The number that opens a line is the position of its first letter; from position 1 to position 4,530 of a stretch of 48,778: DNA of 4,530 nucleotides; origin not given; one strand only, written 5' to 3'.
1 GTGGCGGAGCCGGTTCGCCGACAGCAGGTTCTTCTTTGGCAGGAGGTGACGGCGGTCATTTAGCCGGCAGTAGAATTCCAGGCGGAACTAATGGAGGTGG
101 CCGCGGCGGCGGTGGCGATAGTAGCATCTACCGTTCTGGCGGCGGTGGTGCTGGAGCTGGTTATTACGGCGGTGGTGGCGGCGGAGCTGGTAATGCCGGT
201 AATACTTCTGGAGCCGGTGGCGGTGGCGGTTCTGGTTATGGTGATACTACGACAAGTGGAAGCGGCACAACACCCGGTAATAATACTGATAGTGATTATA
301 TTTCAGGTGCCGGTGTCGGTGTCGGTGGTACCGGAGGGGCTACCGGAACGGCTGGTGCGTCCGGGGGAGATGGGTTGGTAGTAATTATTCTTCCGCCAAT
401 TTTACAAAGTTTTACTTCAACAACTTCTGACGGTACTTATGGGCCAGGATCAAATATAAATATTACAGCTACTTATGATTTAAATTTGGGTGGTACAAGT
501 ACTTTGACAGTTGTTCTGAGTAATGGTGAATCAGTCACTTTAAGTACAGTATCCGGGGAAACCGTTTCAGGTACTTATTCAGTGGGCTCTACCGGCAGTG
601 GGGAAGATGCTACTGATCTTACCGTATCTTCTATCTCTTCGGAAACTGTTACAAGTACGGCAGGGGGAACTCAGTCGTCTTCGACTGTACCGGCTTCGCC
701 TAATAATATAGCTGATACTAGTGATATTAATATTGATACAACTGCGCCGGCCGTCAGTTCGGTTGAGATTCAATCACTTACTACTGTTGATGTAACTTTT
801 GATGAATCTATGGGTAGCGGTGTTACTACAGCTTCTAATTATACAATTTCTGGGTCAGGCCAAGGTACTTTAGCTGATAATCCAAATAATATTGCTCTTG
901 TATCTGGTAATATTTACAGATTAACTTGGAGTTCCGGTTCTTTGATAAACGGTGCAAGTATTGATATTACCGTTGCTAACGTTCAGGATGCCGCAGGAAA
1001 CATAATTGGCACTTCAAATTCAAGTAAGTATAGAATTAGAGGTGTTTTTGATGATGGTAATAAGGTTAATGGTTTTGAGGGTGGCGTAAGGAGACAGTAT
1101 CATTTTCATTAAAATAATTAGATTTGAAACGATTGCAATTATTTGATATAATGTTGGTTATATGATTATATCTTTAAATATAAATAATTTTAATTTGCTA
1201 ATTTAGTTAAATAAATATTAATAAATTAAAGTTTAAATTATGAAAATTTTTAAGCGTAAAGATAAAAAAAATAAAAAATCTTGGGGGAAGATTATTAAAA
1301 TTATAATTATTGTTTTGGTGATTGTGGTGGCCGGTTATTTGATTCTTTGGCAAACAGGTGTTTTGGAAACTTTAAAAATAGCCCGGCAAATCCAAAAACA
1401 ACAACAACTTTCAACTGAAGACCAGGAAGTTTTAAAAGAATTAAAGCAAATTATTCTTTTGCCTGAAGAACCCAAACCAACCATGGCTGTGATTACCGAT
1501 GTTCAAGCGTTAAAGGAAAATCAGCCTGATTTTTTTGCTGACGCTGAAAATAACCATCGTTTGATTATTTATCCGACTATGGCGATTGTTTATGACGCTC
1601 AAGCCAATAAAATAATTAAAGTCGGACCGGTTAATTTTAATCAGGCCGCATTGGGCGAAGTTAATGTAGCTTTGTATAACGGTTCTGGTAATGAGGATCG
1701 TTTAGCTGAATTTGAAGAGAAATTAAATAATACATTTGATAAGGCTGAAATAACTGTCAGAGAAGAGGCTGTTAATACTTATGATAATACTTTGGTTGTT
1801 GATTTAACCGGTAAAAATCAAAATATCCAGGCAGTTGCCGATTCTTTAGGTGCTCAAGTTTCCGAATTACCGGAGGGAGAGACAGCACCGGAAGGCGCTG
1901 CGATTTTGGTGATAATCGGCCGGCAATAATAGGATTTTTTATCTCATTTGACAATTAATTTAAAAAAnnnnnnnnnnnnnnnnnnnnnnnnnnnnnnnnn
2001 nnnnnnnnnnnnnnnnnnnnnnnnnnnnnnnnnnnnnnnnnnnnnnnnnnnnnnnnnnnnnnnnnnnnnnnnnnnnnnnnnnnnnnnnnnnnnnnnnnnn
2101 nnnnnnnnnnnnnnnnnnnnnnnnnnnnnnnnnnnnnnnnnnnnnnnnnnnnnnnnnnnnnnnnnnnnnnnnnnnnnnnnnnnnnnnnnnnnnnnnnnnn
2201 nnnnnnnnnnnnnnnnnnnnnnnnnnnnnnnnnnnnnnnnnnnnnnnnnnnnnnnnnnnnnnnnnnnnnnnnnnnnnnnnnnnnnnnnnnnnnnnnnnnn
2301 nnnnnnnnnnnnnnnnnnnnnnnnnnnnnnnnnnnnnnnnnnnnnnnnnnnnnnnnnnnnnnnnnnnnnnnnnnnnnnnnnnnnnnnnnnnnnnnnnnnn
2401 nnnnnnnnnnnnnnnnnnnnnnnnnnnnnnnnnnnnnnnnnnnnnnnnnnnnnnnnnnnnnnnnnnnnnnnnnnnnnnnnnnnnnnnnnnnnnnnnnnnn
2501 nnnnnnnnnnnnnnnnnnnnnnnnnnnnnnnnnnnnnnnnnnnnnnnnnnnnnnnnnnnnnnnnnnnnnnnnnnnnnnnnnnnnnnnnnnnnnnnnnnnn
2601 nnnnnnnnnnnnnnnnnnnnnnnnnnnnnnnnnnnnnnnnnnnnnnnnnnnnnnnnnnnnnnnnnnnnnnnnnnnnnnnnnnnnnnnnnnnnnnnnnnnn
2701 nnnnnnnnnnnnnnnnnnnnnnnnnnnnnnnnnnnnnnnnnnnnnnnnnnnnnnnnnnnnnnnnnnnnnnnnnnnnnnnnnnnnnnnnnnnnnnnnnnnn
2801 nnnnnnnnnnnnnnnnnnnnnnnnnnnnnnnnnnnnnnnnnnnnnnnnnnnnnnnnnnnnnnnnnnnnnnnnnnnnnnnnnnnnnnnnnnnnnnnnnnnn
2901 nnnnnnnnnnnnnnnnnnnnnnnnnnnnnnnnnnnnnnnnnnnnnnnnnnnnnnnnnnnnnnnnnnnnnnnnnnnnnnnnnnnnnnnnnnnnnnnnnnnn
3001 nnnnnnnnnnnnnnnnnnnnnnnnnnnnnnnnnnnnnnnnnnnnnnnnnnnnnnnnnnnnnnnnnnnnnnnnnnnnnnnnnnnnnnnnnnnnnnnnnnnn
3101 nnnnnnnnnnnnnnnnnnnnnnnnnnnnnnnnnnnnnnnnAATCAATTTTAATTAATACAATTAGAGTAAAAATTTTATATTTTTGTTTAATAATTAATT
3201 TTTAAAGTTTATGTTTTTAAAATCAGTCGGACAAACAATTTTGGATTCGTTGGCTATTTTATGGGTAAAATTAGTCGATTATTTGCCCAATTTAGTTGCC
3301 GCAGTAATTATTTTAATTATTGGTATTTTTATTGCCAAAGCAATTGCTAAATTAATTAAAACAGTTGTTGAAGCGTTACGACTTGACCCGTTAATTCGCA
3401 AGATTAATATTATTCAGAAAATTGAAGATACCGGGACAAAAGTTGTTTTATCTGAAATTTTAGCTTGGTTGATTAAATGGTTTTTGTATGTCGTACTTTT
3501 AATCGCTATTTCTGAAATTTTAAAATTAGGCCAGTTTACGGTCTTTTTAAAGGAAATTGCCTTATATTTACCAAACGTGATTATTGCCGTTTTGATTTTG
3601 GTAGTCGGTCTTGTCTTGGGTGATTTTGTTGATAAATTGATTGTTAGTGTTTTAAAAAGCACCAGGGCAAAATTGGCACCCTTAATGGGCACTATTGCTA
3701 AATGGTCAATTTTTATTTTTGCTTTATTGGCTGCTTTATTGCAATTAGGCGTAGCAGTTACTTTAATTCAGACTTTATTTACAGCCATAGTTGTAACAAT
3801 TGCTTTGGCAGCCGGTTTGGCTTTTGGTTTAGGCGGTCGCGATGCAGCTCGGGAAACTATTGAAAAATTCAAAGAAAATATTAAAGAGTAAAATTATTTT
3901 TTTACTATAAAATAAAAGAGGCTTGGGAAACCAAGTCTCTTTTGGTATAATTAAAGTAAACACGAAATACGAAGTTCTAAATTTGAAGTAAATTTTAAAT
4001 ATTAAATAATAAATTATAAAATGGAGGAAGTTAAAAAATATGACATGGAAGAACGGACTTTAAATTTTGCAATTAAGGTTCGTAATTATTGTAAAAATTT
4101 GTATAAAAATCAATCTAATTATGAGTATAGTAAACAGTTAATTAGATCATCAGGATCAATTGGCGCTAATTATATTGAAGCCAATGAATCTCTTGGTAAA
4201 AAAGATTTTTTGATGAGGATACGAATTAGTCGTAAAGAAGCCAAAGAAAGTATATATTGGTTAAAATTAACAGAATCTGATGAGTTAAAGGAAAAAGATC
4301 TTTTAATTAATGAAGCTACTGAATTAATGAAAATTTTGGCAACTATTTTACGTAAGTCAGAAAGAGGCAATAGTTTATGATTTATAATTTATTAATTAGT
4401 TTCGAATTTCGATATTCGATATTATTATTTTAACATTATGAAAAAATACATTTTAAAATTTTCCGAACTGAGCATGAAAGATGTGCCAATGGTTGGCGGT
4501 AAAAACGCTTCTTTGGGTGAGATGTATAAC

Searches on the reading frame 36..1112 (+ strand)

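Call 32: search_protein_families(library=pfam, proteins=[window:36-1112:+], max_evalue=0.001)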
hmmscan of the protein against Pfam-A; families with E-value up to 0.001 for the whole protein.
window:36-1112:+ (358 aa): 1 family
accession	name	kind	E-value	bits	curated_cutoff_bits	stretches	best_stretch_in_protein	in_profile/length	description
PF13205.12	Big_5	-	6.5e-05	24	23.6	1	227-325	1-96/105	Bacterial Ig-like domain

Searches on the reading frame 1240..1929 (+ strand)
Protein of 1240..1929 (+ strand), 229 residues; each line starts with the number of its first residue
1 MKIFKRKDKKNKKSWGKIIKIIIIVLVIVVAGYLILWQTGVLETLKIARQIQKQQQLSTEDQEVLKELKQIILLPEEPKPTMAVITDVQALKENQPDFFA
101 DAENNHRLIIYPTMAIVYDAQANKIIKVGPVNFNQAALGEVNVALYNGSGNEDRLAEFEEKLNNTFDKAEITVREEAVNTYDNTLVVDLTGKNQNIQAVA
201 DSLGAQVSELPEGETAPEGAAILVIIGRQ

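Call 32: search_protein_families(library=pfam, proteins=[window:1240-1929:+], max_evalue=0.001)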
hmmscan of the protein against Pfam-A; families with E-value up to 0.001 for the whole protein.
window:1240-1929:+ (229 aa): 0 families

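Call 76: search_protein_families(library=ncbifam, proteins=[window:1240-1929:+], max_evalue=0.01)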
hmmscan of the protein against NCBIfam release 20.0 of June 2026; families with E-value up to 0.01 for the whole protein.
window:1240-1929:+ (229 aa): 1 family
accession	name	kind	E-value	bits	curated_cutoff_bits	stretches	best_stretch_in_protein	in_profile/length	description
NF046073.1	UpsA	equivalog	0.006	16.7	130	0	20-60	10-50/136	pilin subunit UpsA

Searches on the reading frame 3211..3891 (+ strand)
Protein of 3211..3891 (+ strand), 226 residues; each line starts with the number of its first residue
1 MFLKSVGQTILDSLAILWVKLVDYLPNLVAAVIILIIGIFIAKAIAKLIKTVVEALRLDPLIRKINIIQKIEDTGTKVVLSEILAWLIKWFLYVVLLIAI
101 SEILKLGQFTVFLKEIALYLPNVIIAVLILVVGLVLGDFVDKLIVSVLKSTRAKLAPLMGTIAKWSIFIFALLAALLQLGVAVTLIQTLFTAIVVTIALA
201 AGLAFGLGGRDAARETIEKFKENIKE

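Call 32: search_protein_families(library=pfam, proteins=[window:3211-3891:+], max_evalue=0.001)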
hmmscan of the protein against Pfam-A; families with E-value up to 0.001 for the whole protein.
window:3211-3891:+ (226 aa): 1 family
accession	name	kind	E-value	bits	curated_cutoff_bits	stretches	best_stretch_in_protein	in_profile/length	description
PF05552.17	MS_channel_1st_1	-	2e-20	72.8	22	2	14-60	3-49/50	Mechanosensitive ion channel, conserved TM helix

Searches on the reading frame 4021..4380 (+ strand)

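Call 32: search_protein_families(library=pfam, proteins=[window:4021-4380:+], max_evalue=0.001)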
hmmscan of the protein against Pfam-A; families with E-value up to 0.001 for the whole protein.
window:4021-4380:+ (119 aa): 1 family
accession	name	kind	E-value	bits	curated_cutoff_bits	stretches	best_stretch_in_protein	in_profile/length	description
PF05635.17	23S_rRNA_IVP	-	2.1e-14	54.1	33.8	1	7-106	3-104/106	23S rRNA-intervening sequence protein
